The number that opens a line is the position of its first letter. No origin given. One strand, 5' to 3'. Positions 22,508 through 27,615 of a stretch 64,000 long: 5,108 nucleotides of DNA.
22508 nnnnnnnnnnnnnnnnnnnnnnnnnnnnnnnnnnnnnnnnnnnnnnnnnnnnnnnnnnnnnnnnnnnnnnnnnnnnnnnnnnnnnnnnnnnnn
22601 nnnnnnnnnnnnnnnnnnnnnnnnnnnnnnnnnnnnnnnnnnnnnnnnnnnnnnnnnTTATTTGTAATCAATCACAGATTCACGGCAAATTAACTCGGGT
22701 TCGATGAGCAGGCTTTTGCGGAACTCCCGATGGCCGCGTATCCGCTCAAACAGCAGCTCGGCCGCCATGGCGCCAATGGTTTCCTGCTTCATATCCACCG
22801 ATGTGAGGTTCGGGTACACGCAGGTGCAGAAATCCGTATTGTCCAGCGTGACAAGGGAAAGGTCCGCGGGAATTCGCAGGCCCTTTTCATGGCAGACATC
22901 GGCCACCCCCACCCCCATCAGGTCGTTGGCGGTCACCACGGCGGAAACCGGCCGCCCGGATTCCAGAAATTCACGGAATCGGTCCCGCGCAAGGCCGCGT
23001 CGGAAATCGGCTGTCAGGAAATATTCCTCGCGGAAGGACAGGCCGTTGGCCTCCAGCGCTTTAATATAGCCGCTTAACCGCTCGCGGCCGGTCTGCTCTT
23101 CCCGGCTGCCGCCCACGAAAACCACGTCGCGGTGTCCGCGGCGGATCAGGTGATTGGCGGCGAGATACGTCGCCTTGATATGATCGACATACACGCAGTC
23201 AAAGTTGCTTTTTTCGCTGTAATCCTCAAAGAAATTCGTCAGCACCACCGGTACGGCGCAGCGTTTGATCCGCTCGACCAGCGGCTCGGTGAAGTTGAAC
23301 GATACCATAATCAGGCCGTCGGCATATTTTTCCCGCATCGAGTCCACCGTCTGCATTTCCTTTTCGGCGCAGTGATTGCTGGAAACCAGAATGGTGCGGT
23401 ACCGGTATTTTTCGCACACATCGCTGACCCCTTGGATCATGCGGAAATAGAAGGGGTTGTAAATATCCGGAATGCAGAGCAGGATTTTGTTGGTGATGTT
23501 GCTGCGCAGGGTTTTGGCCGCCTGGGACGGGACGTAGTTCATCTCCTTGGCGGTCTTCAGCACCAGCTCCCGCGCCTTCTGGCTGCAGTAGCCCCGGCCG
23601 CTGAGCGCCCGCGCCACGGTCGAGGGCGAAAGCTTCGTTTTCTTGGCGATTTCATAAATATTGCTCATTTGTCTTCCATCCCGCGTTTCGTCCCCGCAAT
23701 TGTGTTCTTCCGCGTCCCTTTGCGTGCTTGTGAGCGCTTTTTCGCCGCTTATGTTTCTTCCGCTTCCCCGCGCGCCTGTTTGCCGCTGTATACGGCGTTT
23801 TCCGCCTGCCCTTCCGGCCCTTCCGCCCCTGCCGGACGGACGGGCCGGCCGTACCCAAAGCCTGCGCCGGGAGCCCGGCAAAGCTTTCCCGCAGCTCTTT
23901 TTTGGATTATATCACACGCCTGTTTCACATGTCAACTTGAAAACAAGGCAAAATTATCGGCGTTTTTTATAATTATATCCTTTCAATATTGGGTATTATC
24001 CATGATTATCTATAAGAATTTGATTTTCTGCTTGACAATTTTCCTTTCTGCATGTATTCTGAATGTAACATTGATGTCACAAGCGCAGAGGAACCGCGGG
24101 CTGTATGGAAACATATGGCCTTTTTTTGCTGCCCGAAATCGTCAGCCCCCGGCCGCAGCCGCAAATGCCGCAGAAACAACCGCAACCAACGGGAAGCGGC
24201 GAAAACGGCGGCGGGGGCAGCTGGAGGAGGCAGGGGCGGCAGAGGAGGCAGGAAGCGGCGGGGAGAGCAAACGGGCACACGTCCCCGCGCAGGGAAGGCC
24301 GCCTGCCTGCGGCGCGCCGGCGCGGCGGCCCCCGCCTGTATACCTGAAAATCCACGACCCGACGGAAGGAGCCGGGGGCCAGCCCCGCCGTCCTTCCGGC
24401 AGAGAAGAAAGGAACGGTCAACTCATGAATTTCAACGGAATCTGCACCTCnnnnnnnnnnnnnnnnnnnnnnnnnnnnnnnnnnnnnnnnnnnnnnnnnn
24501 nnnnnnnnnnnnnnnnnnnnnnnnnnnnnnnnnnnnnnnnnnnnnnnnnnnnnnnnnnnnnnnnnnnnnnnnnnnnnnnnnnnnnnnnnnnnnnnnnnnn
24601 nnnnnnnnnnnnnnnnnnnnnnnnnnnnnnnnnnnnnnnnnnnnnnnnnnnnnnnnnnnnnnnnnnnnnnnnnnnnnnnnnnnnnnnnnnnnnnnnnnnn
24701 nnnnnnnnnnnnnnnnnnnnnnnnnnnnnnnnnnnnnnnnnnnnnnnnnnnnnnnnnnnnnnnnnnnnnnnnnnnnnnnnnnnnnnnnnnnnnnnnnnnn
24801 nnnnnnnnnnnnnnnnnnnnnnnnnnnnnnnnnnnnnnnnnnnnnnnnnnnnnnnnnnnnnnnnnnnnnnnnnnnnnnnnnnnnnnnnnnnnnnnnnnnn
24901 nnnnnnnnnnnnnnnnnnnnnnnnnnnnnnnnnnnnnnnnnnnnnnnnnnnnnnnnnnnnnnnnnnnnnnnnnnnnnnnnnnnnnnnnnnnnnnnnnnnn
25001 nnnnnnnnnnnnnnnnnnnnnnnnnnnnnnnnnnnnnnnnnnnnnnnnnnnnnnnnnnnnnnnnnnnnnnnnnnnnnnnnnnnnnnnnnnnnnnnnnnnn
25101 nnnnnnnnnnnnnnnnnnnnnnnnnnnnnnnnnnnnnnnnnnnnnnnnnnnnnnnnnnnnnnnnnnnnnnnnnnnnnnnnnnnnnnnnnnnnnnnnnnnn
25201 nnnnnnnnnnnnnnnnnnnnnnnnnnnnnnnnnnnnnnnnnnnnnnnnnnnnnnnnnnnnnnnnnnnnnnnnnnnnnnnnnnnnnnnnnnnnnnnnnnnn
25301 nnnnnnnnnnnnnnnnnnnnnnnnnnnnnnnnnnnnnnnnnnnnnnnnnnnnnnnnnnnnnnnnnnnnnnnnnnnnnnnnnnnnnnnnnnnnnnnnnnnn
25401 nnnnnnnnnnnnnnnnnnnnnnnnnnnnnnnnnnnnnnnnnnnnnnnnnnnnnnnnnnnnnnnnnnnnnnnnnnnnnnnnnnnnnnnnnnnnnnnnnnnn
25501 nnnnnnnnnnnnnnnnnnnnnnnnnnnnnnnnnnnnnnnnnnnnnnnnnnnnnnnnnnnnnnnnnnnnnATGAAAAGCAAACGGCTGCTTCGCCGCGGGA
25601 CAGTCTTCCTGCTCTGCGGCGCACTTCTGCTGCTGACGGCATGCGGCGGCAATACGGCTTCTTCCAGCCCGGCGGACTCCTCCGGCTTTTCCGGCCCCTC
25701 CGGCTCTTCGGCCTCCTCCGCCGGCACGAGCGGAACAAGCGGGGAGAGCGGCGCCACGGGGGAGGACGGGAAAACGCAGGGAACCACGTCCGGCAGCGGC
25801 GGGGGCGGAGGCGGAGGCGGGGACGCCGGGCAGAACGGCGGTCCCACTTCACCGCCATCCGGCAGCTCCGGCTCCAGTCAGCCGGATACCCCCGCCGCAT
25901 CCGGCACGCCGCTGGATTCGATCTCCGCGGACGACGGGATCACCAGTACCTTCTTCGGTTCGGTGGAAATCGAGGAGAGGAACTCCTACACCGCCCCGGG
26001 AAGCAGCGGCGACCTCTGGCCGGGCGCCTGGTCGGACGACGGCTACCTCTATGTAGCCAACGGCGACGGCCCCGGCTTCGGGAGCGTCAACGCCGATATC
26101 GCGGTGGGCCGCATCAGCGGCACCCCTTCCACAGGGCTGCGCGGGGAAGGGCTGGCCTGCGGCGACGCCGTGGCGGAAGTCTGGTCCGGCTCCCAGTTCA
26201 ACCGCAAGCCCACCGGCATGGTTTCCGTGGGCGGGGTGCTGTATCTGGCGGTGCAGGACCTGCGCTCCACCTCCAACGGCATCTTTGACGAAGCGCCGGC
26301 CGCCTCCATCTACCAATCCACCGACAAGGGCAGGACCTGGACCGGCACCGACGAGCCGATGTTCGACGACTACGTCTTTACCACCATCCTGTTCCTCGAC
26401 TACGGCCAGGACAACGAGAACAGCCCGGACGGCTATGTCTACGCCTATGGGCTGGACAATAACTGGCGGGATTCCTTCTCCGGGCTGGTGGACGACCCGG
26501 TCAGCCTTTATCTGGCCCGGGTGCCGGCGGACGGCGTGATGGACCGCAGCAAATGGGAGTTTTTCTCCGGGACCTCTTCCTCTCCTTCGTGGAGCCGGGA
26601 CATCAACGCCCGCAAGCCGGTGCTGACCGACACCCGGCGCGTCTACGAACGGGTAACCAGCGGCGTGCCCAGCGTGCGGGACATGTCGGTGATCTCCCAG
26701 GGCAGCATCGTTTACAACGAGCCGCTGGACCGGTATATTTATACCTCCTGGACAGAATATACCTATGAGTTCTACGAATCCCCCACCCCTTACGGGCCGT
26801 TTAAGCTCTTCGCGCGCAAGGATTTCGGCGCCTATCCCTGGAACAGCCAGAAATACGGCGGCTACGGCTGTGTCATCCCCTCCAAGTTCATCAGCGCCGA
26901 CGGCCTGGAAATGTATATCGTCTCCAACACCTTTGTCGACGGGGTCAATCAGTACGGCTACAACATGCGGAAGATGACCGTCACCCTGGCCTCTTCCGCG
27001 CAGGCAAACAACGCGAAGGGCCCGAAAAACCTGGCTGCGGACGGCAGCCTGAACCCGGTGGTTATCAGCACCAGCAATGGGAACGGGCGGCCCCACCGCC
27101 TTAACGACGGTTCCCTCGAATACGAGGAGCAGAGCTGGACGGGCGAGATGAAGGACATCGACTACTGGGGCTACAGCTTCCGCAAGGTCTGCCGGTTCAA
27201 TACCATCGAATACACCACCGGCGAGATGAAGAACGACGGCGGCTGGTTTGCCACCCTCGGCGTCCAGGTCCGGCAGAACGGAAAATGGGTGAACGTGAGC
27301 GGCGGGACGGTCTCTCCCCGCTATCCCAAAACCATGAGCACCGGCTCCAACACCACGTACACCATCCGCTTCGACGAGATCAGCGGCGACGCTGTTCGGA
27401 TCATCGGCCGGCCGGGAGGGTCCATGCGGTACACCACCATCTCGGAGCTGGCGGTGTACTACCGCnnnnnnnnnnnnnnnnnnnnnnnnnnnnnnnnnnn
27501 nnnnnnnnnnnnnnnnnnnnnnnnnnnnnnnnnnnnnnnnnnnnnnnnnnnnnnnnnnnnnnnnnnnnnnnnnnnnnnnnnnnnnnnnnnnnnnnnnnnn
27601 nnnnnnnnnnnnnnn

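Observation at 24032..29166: LacI-linked operon pairing a GH172 (DUF2961) enzyme with two tandem DUF4185-like/discoidin lipoproteins: candidate furanoside-glycan degradation module in a Clostridial genome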

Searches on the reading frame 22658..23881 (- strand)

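Call 15: search_protein_families(library=pfam, proteins=[window:22658-23881:-], max_evalue=0.001)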
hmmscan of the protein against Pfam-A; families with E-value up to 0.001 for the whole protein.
window:22658-23881:- (407 aa): 4 families
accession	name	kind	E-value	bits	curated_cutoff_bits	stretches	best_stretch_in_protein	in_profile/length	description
PF13377.12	Peripla_BP_3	-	2.1e-36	126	26.5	1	242-403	1-167/167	Periplasmic binding protein-like domain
PF00532.27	Peripla_BP_1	-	1.1e-29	104.2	22.2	1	131-397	2-277/281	Periplasmic binding proteins and sugar binding domain of LacI family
PF13407.12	Peripla_BP_4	-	8.1e-15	55.5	35.1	1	134-349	2-219/258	Periplasmic binding protein domain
PF00356.27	LacI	-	8.8e-10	38.7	27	1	75-119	2-46/46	Bacterial regulatory proteins, lacI family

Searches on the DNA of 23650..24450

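Call 54: search_rna_families(source=window, start=23650, end=24450, threshold=evalue, max_evalue=1)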
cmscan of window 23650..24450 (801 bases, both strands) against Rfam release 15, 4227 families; matches with E-value up to 1: 1.
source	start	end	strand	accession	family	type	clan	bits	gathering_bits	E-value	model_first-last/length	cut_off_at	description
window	23778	23889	-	RF02966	DUF3268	Gene; sRNA;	-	17.7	65.3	0.89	1-121/121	no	DUF3268 RNA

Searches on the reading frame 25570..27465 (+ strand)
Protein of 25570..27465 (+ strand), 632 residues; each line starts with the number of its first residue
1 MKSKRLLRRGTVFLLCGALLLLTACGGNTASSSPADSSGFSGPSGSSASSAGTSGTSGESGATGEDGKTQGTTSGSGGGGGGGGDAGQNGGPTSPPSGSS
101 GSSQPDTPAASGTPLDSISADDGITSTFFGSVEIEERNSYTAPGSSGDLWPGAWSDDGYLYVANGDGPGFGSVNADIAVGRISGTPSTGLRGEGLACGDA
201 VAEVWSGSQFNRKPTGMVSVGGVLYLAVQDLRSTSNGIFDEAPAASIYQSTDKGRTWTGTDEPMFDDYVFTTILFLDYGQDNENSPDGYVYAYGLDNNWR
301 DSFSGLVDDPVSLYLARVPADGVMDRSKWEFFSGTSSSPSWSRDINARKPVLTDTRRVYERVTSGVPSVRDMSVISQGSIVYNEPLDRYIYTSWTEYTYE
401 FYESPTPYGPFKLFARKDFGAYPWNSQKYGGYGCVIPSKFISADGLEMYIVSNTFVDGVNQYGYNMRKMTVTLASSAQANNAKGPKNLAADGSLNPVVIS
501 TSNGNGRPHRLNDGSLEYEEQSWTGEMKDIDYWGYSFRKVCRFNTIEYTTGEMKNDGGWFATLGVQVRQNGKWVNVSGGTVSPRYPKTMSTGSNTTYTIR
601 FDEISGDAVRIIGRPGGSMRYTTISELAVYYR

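Call 7: search_protein_families(library=pfam, proteins=[window:25570-27465:+], max_evalue=1)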
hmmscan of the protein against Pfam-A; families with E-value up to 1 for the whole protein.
seq(632 aa): 3 families
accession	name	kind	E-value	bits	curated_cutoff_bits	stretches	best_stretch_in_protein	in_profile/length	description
PF13810.12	DUF4185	-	1.2e-13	51.5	39.5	1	186-451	61-296/309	Domain of unknown function (DUF4185)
PF22633.2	F5_F8_type_C_2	-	0.099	13.7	27.8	1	511-611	2-91/91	NedA-like, galactose-binding domain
PF22942.1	DUF7025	-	0.19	12.5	27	1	497-554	25-87/100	Domain of unknown function (DUF7025)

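Call 8: search_protein_families(library=ncbifam, proteins=[window:25570-27465:+], max_evalue=1)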
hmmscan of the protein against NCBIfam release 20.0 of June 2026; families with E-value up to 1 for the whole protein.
seq(632 aa): 1 family
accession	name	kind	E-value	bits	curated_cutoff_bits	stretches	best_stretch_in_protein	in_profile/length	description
NF047847.2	SS_mature_LptM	equivalog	0.19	11.8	27.7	1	1-26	1-21/31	LPS translocon maturation chaperone LptM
